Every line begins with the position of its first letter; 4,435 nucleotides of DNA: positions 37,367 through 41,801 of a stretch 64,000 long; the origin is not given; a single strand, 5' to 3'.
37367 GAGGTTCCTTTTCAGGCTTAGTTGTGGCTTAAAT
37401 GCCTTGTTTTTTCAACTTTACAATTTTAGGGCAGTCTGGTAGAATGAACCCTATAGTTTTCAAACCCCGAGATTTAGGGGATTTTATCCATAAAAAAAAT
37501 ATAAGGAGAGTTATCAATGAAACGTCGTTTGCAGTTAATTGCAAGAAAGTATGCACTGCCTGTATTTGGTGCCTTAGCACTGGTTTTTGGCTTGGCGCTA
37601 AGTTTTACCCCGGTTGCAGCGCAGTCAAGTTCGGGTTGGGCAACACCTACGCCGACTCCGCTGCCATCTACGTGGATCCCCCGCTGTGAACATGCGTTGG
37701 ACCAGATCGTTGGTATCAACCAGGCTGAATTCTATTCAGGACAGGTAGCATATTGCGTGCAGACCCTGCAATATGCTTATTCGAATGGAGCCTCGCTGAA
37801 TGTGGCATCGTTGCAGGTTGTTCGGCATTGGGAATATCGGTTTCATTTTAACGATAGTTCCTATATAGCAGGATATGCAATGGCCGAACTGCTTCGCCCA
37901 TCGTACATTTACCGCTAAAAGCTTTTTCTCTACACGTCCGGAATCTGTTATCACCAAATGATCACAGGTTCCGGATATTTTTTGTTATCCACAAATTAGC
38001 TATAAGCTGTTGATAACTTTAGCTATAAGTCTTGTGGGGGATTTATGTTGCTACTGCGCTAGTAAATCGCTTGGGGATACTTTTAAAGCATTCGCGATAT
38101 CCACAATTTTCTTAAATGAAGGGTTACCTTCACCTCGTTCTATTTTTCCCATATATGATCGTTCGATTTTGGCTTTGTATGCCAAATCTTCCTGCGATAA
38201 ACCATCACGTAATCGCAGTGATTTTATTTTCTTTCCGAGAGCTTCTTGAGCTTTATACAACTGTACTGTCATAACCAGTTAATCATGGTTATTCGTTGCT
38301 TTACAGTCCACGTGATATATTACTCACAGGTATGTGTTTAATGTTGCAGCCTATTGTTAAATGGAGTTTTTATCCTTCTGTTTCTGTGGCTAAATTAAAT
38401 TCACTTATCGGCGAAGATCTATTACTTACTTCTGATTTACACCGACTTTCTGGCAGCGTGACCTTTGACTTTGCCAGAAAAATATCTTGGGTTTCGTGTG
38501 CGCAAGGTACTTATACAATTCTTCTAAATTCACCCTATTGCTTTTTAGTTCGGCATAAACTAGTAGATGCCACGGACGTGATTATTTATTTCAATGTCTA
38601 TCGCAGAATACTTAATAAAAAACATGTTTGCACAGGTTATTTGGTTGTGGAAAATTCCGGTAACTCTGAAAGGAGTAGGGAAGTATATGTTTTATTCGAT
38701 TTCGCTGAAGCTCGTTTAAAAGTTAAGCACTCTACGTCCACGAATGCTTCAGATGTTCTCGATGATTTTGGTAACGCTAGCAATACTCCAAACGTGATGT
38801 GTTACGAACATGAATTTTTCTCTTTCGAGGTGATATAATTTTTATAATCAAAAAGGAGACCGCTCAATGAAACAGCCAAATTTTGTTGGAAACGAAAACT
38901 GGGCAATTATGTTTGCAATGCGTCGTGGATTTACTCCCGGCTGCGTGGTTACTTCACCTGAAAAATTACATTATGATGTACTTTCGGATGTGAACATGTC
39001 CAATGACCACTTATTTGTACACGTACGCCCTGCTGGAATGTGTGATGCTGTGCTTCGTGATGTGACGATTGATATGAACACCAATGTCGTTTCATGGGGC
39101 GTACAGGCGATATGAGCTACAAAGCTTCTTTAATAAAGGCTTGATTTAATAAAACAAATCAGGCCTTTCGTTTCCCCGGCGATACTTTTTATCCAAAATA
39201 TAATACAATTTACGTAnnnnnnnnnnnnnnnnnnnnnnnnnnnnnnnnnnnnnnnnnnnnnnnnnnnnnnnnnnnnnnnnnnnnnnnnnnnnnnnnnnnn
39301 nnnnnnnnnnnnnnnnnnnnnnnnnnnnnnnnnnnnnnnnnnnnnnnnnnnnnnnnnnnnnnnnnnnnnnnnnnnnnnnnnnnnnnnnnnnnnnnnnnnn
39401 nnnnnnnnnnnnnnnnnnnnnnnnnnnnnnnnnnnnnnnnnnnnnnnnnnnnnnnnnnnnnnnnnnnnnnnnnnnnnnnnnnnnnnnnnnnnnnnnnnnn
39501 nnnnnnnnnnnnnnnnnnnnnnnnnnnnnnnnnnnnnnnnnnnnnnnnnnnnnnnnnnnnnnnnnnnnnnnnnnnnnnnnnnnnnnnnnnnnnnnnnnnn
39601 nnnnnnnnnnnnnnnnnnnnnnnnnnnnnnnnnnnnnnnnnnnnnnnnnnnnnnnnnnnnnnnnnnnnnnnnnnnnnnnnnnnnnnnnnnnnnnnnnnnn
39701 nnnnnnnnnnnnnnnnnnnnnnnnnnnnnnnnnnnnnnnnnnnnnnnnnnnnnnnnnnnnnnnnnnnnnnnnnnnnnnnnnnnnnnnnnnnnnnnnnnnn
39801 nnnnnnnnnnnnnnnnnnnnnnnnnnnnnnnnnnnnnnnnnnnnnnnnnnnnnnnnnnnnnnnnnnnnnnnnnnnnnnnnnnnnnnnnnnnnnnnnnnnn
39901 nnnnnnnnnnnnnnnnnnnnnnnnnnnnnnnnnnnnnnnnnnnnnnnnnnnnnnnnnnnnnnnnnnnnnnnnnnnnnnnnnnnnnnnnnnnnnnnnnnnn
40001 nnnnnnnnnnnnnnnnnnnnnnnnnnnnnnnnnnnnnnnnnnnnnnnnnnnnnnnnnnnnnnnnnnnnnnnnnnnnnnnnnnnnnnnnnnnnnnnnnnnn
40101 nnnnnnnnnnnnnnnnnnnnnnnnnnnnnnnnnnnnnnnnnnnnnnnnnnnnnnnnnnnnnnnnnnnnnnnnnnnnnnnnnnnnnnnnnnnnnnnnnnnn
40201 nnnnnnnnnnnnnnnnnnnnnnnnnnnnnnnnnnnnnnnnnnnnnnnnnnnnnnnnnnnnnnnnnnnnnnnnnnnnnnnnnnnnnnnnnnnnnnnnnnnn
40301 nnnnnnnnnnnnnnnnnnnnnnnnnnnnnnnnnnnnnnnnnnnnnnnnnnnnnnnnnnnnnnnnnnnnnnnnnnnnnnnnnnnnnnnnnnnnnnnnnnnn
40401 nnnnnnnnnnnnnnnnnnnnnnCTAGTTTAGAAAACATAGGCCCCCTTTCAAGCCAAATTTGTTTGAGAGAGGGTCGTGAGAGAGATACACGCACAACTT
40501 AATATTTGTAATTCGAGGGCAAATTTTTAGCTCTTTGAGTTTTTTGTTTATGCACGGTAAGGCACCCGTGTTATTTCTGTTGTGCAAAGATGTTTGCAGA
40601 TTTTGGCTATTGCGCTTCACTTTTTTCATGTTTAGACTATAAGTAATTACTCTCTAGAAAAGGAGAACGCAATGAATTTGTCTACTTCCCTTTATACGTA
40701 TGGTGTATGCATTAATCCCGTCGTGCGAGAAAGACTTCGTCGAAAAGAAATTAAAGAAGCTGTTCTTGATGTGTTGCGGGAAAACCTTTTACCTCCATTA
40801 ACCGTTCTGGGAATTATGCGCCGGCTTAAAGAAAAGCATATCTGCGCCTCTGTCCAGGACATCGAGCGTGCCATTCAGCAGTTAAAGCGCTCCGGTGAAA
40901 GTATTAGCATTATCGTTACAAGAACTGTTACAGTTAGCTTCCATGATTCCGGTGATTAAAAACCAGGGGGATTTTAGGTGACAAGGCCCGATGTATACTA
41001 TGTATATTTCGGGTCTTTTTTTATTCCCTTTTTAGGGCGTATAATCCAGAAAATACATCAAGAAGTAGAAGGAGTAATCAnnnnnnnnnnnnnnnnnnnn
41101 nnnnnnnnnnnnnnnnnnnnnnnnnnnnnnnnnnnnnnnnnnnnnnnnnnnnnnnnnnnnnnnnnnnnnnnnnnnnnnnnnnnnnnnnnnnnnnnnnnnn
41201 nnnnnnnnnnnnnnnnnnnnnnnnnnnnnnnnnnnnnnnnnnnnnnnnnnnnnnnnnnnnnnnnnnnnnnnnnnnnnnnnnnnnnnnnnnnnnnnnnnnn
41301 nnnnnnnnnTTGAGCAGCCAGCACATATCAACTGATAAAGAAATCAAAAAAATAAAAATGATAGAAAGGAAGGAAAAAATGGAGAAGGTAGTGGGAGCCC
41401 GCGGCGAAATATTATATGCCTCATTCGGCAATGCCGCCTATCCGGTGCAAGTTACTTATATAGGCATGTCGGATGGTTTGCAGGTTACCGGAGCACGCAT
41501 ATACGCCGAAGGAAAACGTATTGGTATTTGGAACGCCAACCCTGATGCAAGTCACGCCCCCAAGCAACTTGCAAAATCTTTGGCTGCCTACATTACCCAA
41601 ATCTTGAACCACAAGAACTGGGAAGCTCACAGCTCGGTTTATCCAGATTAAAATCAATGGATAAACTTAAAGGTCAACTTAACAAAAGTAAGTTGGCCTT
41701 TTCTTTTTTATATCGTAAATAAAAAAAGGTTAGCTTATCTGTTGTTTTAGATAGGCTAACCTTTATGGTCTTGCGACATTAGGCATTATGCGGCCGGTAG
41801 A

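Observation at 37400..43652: About 6.2-kb accessory island next to tRNA-Trp, interrupting conserved tRNA-(rpmG)-secE-nusG synteny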

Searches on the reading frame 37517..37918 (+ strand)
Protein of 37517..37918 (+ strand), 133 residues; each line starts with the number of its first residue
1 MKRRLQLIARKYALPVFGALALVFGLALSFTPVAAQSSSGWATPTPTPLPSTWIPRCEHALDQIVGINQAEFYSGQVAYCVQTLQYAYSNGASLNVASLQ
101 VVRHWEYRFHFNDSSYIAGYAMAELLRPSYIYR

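Call 6: search_protein_families(library=pfam, max_evalue=0.1, proteins=[window:37517-37918:+])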
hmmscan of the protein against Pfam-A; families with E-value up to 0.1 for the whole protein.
window:37517-37918:+ (133 aa): 0 families

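Call 8: search_protein_families(library=phrogs, max_evalue=0.01, proteins=[window:37517-37918:+])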
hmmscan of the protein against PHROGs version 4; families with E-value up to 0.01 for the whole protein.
window:37517-37918:+ (133 aa): 0 families

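Call 9: search_protein_families(library=padloc, max_evalue=0.01, proteins=[window:37517-37918:+])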
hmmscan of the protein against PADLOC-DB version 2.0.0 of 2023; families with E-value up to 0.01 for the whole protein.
window:37517-37918:+ (133 aa): 0 families

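Call 25: list_cluster_members(proteins=[window:37517-37918:+, window:38341-38838:+, window:38867-39115:+, window:40672-40959:+, window:41358-41651:+, window:41786-42172:-, window:42186-42458:-, window:42896-43222:-, window:43234-43569:-, window:42584-42832:+])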
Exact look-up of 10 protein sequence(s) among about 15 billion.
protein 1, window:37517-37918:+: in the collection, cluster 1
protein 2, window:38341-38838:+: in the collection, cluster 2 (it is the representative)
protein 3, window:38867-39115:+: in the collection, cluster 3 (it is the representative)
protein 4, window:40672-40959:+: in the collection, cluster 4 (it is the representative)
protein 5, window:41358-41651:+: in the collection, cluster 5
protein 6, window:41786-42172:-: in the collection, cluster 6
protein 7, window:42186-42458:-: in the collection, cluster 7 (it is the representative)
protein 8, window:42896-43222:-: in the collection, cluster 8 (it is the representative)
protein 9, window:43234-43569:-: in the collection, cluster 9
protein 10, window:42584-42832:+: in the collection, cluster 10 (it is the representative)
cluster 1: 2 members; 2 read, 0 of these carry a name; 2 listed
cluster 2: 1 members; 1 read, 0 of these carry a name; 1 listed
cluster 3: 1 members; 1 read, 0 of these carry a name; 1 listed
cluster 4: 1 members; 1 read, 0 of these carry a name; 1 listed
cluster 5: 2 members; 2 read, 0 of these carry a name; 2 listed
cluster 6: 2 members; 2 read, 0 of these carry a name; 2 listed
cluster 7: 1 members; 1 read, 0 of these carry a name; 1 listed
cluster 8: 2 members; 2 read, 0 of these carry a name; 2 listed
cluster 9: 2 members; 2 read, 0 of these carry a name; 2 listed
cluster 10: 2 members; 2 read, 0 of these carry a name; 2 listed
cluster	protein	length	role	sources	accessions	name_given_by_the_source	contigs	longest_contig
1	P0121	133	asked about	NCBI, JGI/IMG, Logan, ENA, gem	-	-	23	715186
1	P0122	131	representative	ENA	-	-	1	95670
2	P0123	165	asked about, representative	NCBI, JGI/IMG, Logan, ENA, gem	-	-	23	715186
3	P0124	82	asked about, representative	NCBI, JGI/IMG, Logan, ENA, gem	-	-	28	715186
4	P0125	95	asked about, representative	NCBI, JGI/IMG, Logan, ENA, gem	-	-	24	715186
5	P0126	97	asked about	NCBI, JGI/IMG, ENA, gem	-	-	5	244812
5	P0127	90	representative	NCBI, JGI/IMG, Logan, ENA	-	-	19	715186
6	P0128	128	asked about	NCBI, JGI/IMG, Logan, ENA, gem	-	-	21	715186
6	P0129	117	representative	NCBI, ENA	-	-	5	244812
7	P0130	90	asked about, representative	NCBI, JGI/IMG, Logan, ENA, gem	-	-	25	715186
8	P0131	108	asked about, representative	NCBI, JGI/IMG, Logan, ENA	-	-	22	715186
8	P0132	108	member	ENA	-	-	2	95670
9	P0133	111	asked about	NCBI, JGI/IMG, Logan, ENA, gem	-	-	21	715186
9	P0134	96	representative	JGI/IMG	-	-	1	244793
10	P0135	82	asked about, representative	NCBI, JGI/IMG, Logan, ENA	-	-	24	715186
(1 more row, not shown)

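Call 26: search_protein_families(library=ncbifam, max_evalue=0.1, proteins=[window:37517-37918:+])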
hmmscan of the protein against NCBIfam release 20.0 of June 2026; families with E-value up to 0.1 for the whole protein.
window:37517-37918:+ (133 aa): 0 families

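Call 84: search_solved_structures(query=window:37517-37918:+, max_evalue=1)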
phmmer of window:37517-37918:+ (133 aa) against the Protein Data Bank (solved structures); distinct sequences matched with E-value up to 1: 0.

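Call 98: find_related_loci(query=window:37517-37918:+, collection=viral_contigs)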
Query window:37517-37918:+ (133 aa) in viral_contigs; peptide patterns used: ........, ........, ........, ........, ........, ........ (x = any residue, [..] = any of these).
9 stretches matched a pattern, but none encodes a relative of the query by tblastn (E <= 1e-3).

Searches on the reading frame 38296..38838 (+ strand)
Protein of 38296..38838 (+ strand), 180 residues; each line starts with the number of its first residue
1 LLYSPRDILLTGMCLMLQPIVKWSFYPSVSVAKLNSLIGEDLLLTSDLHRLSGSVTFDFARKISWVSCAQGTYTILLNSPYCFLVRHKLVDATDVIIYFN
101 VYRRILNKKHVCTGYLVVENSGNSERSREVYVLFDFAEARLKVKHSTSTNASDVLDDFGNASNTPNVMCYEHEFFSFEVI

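Call 6: search_protein_families(library=pfam, max_evalue=0.1, proteins=[window:38296-38838:+])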
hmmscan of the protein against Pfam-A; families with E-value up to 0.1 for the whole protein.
window:38296-38838:+ (180 aa): 1 family
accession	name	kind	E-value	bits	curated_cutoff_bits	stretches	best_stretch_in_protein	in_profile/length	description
PF08668.18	HDOD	-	0.0048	16.9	22.9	1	20-69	11-60/196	HDOD domain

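Call 8: search_protein_families(library=phrogs, max_evalue=0.01, proteins=[window:38296-38838:+])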
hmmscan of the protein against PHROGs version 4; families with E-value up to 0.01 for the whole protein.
window:38296-38838:+ (180 aa): 0 families

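Call 9: search_protein_families(library=padloc, max_evalue=0.01, proteins=[window:38296-38838:+])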
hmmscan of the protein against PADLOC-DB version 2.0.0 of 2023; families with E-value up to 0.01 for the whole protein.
window:38296-38838:+ (180 aa): 0 families

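Call 26: search_protein_families(library=ncbifam, max_evalue=0.1, proteins=[window:38341-38838:+])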
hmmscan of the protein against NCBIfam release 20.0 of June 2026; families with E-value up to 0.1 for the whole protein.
window:38341-38838:+ (165 aa): 1 family
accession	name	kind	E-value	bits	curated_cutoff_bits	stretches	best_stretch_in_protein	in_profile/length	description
TIGR03874.1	4cys_cytochr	equivalog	0.019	14.7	161.75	1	82-160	32-109/143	c-type cytochrome, methanol metabolism-related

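Call 39: search_protein_representatives(protein=window:38341-38838:+)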
Query: 165 residues. Proteins with E-value up to 0.001 (for the whole library): 5; up to 1e-10: 3; up to 1e-30: 2. The best 5 are listed.
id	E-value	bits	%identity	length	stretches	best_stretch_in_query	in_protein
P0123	3.5e-106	368.0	100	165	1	1-165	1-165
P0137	9.8e-40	152.1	50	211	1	5-164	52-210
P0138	8.8e-14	67.8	34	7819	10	72-115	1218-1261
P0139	2.9e-08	49.9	26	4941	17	16-70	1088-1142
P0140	6.9e-07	45.4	37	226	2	3-123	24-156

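Call 42: find_encoding_contigs(protein=P0137, flank=8000, max_places=4)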
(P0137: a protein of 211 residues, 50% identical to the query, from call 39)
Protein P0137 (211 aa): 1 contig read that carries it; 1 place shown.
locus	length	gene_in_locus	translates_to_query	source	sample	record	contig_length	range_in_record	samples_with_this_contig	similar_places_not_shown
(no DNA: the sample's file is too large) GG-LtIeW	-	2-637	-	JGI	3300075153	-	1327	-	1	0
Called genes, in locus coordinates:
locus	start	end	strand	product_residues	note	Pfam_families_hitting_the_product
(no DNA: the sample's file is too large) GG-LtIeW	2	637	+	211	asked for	?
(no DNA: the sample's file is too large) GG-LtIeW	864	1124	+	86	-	-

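Call 44: find_encoding_contigs(protein=P0140, flank=8000, max_places=4)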
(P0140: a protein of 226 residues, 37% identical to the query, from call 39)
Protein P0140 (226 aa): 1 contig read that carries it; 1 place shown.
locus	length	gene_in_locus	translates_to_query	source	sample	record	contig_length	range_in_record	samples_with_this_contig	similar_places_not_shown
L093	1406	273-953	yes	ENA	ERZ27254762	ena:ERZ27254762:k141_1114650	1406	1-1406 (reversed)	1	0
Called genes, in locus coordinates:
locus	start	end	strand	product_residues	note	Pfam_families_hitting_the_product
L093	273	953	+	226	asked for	-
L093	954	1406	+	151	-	?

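Call 73: predict_structure(alignment_id=A3)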
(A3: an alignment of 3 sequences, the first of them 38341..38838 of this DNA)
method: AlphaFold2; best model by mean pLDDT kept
length: 165 residues; sequences in the alignment: 3
mean_pLDDT: 41.8   pTM: 0.37
mean pLDDT of the five models: 41.8, 38.0, 37.3, 34.1, 32.8
residues with pLDDT >= 90: 0; 70-90: 0; 50-70: 31; < 50: 134
segments of 3 or more residues with pLDDT < 50: 1-70, 91-94, 108-165
pLDDT, mean of each block of 10 residues (from residue 1): 39 41 38 42 44 40 42 53 55 51 50 42 39 33 32 33 30
secondary structure, 60 per line:
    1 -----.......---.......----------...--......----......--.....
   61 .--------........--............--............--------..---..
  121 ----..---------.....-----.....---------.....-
elements in order: E6-12 H16-22 E38-43 E48-53 E56-61 E70-77 E80-91 E94-105 E136-140 E146-150 E160-164

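Call 99: find_related_loci(query=A3, collection=viral_contigs)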
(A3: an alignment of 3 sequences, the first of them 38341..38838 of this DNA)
Query A3 (165 aa) in viral_contigs; peptide patterns used: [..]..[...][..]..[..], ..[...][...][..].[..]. (x = any residue, [..] = any of these).
145 stretches matched a pattern, but none encodes a relative of the query by tblastn (E <= 1e-3).

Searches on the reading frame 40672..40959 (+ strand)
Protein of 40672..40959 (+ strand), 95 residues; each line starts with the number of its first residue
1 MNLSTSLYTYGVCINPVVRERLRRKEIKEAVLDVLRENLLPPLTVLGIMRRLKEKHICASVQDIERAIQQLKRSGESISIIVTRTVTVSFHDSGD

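Call 6: search_protein_families(library=pfam, max_evalue=0.1, proteins=[window:40672-40959:+])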
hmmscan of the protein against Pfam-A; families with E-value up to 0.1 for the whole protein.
window:40672-40959:+ (95 aa): 2 families
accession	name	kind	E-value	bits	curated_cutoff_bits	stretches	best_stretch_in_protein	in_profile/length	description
PF19110.5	DUF5797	-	0.0098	16.1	25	1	19-86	80-146/163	Family of unknown function (DUF5797)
PF18121.7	TFA2_Winged_2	-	0.018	15.2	26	1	53-85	19-48/60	TFA2 Winged helix domain 2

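Call 8: search_protein_families(library=phrogs, max_evalue=0.01, proteins=[window:40672-40959:+])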
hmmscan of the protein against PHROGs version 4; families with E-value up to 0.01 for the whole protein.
window:40672-40959:+ (95 aa): 0 families

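Call 9: search_protein_families(library=padloc, max_evalue=0.01, proteins=[window:40672-40959:+])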
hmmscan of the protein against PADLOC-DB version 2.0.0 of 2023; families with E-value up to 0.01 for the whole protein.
window:40672-40959:+ (95 aa): 0 families

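Call 26: search_protein_families(library=ncbifam, max_evalue=0.1, proteins=[window:40672-40959:+])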
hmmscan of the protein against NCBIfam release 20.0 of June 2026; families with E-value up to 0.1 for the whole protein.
window:40672-40959:+ (95 aa): 1 family
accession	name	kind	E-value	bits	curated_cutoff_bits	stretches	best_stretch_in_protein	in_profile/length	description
NF047410.1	CotG_ExsB_Nterm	domain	0.058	13.4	28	0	62-75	4-17/26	CotG/ExsB N-terminal domain-containing protein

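Call 83: search_solved_structures(query=window:40672-40959:+, max_evalue=1)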
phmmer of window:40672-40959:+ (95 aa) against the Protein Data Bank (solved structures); distinct sequences matched with E-value up to 1: 8.
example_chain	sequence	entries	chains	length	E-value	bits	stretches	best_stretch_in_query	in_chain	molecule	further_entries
7p12_A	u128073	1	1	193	0.0049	20.4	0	46-83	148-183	DeNovoTIM13-SB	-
6yqx_A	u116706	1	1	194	0.0054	20.3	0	45-81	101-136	de novo designed TIM barrel DeNovoTIM13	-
3hdp_A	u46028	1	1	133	0.024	18.2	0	50-77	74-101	Glyoxalase-I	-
2qh0_A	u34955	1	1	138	0.041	17.5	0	52-77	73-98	Lactoylglutathione lyase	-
8rc5_1A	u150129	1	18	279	0.29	14.8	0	43-86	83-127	ORF016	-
4uqf_A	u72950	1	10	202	0.35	14.5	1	17-66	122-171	GTP cyclohydrolase 1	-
3c1m_A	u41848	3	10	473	0.5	14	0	19-49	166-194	Probable aspartokinase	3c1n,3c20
2hmf_A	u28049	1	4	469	0.52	14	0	19-49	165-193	Probable aspartokinase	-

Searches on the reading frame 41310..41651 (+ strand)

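Call 6: search_protein_families(library=pfam, max_evalue=0.1, proteins=[window:41310-41651:+])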
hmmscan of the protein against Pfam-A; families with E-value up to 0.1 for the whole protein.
window:41310-41651:+ (113 aa): 1 family
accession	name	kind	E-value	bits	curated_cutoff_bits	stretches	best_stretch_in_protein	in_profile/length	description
PF25523.1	Ig_RIMBP2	-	0.026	14.9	27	1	45-72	26-53/105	RIMBP2-like, immunoglobulin-like domain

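Call 8: search_protein_families(library=phrogs, max_evalue=0.01, proteins=[window:41310-41651:+])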
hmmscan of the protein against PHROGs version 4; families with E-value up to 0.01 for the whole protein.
window:41310-41651:+ (113 aa): 0 families

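Call 9: search_protein_families(library=padloc, max_evalue=0.01, proteins=[window:41310-41651:+])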
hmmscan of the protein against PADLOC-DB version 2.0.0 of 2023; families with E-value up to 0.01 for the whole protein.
window:41310-41651:+ (113 aa): 0 families

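Call 26: search_protein_families(library=ncbifam, max_evalue=0.1, proteins=[window:41358-41651:+])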
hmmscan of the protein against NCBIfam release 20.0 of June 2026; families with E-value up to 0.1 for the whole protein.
window:41358-41651:+ (97 aa): 0 families
